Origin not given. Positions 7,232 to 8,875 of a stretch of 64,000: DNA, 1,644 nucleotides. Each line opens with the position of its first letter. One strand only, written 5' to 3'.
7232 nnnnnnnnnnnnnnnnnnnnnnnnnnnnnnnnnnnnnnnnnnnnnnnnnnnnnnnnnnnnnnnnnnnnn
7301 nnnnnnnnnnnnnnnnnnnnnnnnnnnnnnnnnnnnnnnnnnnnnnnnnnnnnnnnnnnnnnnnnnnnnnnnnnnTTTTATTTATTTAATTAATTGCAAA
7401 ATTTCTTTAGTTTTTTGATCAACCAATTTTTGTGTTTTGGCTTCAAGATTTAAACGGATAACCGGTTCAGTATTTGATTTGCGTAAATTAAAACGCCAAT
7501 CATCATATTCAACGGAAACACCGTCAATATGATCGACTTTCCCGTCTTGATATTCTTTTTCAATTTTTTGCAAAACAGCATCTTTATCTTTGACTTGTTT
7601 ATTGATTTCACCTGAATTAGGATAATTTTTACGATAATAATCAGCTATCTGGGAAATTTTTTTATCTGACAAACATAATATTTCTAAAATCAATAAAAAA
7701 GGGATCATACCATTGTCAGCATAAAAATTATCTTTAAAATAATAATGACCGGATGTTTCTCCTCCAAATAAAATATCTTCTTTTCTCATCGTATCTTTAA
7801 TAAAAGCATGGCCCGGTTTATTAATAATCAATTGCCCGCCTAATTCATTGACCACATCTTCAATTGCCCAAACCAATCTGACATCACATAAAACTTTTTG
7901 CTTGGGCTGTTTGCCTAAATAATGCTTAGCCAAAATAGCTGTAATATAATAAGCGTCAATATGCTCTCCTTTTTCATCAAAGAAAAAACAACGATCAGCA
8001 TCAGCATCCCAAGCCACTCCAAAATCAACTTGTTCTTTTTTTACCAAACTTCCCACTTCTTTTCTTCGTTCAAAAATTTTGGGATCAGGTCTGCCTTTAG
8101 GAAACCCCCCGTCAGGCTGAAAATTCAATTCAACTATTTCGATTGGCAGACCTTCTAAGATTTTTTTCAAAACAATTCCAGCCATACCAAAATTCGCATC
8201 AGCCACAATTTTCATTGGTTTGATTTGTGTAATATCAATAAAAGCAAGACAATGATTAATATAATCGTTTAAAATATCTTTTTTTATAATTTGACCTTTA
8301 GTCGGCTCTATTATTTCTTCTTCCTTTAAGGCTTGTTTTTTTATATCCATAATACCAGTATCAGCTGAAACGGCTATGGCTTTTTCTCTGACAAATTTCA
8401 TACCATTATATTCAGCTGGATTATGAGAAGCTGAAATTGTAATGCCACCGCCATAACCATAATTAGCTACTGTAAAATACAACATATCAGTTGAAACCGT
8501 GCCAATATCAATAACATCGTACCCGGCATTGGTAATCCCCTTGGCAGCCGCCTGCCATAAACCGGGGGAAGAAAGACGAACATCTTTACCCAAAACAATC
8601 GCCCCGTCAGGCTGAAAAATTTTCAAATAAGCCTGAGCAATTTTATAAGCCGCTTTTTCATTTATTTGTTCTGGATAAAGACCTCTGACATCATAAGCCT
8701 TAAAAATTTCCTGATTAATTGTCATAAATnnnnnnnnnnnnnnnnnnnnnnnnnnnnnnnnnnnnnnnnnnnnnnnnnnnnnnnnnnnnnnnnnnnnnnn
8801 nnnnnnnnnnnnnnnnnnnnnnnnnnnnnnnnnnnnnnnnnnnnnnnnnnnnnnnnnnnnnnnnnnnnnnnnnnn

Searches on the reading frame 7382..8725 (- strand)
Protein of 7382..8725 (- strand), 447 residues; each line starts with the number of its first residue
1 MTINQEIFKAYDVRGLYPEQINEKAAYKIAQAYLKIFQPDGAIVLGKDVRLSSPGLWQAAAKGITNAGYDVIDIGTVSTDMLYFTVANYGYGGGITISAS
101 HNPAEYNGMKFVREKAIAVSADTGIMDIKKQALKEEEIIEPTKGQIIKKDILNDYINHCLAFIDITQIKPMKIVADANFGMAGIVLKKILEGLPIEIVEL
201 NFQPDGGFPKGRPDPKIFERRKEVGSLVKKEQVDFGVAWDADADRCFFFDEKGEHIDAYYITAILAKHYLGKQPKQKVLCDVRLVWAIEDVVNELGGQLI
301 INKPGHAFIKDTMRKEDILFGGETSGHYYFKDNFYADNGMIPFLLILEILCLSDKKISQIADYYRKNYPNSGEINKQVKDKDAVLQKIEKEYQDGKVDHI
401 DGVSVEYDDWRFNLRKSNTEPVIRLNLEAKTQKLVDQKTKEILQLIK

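Call 10: search_protein_families(library=ncbifam, proteins=[window:7382-8725:-], max_evalue=0.00001)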
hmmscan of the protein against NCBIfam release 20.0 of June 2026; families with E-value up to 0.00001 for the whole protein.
window:7382-8725:- (447 aa): 6 families
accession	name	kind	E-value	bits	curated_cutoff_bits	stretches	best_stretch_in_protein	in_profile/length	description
NF011943.0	PRK15414.1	subfamily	7.9e-129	430.6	801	1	7-446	6-454/456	phosphomannomutase CpsG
NF007088.0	PRK09542.1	equivalog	5.9e-123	411.2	618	1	5-446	9-453/456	phosphomannomutase/phosphoglucomutase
TIGR03990.1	Arch_GlmM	equivalog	1e-105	354.2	439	1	6-445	2-443/444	phosphoglucosamine mutase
NF046027.1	PhglucPhmanMutPgmG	equivalog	4.1e-77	259.8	600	1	4-442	6-446/460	phosphoglucomutase/phosphomannomutase PgmG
TIGR01455.1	glmM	equivalog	7.2e-53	179.9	447.55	1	40-446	38-440/442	phosphoglucosamine mutase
NF005737.0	PRK07564.1-1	equivalog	1.9e-10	40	378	1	44-368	54-407/543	alpha-D-glucose phosphate-specific phosphoglucomutase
